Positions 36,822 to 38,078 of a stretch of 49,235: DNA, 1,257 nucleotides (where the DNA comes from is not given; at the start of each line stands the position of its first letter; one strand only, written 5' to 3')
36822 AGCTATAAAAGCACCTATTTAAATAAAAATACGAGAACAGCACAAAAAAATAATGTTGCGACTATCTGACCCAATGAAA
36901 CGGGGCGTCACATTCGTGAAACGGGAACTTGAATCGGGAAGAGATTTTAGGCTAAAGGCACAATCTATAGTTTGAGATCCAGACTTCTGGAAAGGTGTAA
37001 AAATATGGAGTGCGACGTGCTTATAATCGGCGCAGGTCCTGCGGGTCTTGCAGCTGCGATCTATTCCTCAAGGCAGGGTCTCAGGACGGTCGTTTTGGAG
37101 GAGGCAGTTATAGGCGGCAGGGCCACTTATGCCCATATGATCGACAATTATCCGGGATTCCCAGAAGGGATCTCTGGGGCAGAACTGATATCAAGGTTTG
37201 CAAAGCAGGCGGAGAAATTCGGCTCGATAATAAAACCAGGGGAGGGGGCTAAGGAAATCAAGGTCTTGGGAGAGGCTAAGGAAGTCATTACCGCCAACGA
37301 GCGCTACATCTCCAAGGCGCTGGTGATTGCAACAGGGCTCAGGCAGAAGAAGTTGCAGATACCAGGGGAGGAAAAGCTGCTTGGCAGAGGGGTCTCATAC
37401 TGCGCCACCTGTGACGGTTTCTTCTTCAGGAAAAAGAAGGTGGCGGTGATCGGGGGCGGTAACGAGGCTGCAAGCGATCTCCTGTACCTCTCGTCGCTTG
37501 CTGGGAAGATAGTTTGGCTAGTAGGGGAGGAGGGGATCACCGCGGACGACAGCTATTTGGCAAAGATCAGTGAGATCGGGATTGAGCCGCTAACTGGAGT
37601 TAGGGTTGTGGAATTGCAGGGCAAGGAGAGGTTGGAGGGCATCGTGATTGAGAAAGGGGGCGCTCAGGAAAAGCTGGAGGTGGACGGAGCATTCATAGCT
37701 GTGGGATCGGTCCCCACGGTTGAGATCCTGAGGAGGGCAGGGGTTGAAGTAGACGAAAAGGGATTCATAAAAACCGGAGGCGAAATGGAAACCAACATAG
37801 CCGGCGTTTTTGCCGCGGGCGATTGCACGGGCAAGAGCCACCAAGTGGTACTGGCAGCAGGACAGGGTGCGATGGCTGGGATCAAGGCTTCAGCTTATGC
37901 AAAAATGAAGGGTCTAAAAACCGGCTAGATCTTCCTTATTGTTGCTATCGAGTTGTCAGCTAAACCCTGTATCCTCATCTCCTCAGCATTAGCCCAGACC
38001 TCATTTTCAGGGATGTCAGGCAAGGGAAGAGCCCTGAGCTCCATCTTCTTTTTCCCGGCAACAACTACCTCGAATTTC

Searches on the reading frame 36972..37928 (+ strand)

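Call 58: search_protein_families(library=pfam, proteins=[window:36972-37928:+], max_evalue=0.0001)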
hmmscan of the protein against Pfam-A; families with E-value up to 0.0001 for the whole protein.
window:36972-37928:+ (318 aa): 10 families
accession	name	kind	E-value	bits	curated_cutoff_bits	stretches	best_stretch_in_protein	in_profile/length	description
PF07992.20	Pyr_redox_2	-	2e-42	146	26.1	1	15-299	2-291/291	Pyridine nucleotide-disulphide oxidoreductase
PF13738.12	Pyr_redox_3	-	1.7e-21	77.2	30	2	66-283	77-305/305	Pyridine nucleotide-disulphide oxidoreductase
PF00890.30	FAD_binding_2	-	2.6e-10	40.5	20.4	1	15-49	1-36/414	FAD binding domain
PF01134.28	GIDA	-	4.7e-09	36.2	22.1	0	15-43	1-29/391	Glucose inhibited division protein A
PF12831.13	FAD_oxidored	-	1.8e-08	34.6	27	1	15-55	1-42/416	FAD dependent oxidoreductase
PF01946.23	Thi4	-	1.4e-07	31.5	26.2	1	9-49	13-55/235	Thi4 family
PF13450.12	NAD_binding_8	-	6.1e-07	30.1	21.9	1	18-56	1-40/68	NAD(P)-binding Rossmann-like domain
PF01266.30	DAO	-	2e-06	28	27.9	1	15-54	1-41/353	FAD dependent oxidoreductase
PF01494.25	FAD_binding_3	-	4.7e-06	26.5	22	1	13-44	1-32/349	FAD binding domain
PF03486.20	HI0933_like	-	6.4e-05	22.9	50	0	15-46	2-33/244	HI0933-like protein Rossmann domain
